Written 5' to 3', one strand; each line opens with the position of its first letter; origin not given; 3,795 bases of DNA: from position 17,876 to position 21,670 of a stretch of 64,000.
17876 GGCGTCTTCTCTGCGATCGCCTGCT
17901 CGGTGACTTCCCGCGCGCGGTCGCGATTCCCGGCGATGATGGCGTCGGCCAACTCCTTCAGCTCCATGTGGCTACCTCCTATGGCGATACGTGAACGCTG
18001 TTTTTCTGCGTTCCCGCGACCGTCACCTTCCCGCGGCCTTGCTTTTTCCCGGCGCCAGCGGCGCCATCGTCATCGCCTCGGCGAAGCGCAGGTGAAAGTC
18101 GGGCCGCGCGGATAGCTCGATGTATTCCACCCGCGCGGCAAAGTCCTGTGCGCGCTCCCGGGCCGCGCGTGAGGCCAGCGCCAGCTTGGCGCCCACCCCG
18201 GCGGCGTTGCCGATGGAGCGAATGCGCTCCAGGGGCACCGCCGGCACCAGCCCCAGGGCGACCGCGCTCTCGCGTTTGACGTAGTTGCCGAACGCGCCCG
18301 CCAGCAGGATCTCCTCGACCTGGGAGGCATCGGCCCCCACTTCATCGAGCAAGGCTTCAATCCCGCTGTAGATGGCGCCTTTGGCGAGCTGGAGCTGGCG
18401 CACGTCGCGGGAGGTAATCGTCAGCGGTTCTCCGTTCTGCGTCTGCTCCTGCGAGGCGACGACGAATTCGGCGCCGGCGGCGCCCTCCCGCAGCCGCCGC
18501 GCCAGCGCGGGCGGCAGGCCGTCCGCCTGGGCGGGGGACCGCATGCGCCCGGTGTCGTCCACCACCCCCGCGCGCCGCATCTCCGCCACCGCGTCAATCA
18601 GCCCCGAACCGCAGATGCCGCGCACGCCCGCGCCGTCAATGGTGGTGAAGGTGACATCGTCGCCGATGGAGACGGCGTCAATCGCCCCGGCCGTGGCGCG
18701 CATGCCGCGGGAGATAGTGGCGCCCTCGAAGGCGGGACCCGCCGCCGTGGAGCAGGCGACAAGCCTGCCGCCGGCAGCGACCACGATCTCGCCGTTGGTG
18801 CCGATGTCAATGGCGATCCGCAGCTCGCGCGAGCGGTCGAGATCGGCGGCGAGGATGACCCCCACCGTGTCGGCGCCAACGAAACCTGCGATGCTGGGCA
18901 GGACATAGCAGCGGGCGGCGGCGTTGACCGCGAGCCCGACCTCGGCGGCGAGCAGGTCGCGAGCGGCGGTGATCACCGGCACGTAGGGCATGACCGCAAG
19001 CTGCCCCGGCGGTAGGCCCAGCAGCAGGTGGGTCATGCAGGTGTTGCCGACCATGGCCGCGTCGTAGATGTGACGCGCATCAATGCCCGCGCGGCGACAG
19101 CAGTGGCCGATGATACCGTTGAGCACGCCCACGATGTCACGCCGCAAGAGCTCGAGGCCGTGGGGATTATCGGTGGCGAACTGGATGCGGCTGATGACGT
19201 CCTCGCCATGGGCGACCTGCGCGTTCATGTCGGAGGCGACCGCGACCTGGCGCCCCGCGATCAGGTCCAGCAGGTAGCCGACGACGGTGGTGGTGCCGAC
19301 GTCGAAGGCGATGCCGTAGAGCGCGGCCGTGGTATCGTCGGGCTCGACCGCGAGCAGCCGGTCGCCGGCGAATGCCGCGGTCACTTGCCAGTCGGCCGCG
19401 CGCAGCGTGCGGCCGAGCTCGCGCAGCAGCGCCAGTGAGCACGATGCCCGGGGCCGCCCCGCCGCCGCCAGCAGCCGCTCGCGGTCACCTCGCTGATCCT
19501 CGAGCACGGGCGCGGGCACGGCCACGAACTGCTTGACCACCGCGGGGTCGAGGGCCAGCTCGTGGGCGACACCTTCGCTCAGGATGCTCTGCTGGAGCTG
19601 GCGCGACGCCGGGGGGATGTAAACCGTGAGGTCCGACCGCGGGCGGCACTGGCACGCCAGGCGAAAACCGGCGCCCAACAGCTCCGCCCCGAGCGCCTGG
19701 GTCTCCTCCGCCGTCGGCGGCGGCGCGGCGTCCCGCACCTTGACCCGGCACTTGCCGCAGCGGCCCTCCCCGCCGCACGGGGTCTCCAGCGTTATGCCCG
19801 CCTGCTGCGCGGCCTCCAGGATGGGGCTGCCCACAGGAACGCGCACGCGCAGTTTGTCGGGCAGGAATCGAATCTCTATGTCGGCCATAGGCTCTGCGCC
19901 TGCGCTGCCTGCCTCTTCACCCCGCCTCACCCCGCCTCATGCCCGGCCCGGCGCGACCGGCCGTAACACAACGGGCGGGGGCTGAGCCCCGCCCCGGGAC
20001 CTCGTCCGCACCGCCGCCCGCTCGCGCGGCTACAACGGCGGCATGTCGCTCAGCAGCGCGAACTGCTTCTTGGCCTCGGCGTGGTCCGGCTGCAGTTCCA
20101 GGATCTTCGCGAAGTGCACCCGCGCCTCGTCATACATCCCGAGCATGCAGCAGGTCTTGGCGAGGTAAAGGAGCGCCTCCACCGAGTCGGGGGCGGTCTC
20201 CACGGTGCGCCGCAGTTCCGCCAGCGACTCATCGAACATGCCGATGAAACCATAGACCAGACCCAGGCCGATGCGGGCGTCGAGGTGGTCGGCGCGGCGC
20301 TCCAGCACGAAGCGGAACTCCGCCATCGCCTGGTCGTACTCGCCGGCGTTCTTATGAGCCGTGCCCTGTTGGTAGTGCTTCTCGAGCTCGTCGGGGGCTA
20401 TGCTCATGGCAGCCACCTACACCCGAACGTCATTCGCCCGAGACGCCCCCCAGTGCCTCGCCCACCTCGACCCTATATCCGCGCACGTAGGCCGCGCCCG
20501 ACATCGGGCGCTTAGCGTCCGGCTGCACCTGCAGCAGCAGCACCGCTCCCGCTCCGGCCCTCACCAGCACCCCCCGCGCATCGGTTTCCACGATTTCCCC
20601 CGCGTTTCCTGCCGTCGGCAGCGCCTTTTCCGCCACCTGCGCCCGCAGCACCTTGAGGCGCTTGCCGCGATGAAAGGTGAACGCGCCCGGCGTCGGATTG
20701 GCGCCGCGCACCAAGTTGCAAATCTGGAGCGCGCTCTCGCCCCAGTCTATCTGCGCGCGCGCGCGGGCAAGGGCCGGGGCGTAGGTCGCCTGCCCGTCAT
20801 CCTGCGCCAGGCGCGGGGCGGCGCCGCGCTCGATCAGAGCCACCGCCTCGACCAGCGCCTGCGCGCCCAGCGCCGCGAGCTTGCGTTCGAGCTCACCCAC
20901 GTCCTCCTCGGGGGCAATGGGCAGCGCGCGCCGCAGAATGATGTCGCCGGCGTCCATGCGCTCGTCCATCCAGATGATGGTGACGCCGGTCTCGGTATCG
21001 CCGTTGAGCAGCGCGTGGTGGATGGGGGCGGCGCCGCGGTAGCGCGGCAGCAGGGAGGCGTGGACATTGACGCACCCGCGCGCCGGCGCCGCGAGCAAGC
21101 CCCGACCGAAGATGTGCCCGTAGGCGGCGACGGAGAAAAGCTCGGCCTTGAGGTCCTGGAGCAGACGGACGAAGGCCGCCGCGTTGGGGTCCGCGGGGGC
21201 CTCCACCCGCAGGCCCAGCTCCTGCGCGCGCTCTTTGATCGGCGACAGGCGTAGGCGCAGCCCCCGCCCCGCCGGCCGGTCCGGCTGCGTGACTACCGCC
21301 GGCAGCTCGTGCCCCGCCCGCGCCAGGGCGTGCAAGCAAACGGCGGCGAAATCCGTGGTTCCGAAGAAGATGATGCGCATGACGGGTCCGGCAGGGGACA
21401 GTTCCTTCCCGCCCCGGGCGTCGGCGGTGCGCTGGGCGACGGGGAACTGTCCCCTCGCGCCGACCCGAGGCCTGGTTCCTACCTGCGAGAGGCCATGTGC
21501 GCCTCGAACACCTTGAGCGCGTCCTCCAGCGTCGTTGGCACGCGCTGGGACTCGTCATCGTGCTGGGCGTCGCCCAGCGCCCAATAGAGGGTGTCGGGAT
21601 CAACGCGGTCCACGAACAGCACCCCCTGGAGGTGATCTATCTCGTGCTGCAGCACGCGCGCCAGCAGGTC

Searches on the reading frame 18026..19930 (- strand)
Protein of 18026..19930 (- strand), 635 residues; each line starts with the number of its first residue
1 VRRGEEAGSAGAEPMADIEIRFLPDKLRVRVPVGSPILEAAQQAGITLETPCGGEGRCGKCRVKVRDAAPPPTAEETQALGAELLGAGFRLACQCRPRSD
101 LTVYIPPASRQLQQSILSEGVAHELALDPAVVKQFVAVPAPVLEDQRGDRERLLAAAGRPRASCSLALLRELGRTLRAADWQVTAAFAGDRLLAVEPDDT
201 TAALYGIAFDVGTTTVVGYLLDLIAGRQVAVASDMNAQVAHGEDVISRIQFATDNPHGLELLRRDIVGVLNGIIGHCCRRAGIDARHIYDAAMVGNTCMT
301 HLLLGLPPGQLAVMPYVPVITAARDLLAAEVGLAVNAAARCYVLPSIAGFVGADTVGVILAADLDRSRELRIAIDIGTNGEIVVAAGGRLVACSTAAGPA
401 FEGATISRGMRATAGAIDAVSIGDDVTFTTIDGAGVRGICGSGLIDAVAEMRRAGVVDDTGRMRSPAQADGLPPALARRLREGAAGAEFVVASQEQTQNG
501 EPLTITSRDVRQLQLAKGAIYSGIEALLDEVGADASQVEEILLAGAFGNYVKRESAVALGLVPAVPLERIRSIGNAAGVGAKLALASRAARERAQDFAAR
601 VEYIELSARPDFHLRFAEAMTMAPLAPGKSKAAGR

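Call 51: search_protein_families(library=pfam, proteins=[window:18026-19930:-], max_evalue=0.00001)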
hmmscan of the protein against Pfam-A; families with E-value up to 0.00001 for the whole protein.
window:18026-19930:- (635 aa): 4 families
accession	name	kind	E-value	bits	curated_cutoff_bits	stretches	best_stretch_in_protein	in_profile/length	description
PF14574.11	RACo_C_ter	-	1.6e-78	263.8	27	1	370-622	2-249/261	C-terminal domain of RACo the ASKHA domain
PF17651.6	Raco_middle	-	6.9e-57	192.1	26.8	1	205-366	1-162/163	RACo middle region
PF17650.6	RACo_linker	-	7.8e-19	67.7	26.2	1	123-201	4-85/86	RACo linker region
PF00111.32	Fer2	-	9e-12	45.2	21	1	26-98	7-77/77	2Fe-2S iron-sulfur cluster binding domain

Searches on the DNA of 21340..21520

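Call 14: search_rna_families(source=window, start=21340, end=21520, threshold=evalue, max_evalue=10)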
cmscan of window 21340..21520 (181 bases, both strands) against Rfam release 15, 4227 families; matches with E-value up to 10: 15.
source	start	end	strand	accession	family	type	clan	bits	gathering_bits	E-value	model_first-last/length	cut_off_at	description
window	21365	21442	+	RF03455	mir-9847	Gene; miRNA;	-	24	74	0.0015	1-75/75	no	mir-9847 microRNA precursor family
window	21415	21474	+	RF03582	mir-m22-1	Gene; miRNA;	-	19.3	80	0.47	1-67/67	no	mir-m22-1 microRNA precursor family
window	21391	21457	+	RF03222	mir-4900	Gene; miRNA;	-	18.8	60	0.13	1-75/75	no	mir-4900 microRNA precursor family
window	21394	21455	+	RF03615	mir-4877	Gene; miRNA;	-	17.6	100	0.52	14-75/87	no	mir-4877 microRNA precursor family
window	21389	21462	+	RF04012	MIR7532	Gene; miRNA;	-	17.4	100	1.2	1-106/106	no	MIR7532 microRNA precursor family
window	21394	21454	+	RF03847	mir-1538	Gene; miRNA;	-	15.1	78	1.7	1-58/58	no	mir-1538 microRNA precursor family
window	21411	21497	+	RF04311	dauA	Cis-reg;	-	14.7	45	5.4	1-88/88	no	dauA ncRNA motif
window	21386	21464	-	RF03891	mir-2545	Gene; miRNA;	-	14.5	94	3.5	1-118/118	no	mir-2545 microRNA precursor family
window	21442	21480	-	RF00164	s2m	Cis-reg;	CL00117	14.4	50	1.7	1-43/43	no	Coronavirus 3' stem-loop II-like motif (s2m)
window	21397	21451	+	RF03791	mir-4526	Gene; miRNA;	-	14.1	100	6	1-87/87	no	mir-4526 microRNA precursor family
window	21398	21448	+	RF03158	L31-Actinobacteria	Cis-reg; leader;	CL00118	13.9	35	4.3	1-48/48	no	L31-Actinobacteria ribosomal protein leader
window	21406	21463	-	RF00305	snoZ248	Gene; snRNA; snoRNA; CD-box;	-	13.6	120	3.7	31-88/137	no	Small nucleolar RNA Z248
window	21414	21496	+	RF03536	Flavi_TBFV_xrRNA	Cis-reg;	-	13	46.5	3.1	1-89/89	no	Tick-borne Flavivirus exoribonuclease-resistant RNA element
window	21379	21470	-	RF03674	MIR5387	Gene; miRNA;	-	12.9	69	6.3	1-96/96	no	MIR5387 microRNA precursor family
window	21421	21463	+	RF00483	IRES_IGF2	Cis-reg; IRES;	-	11.3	70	2.5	65-107/121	no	Insulin-like growth factor II IRES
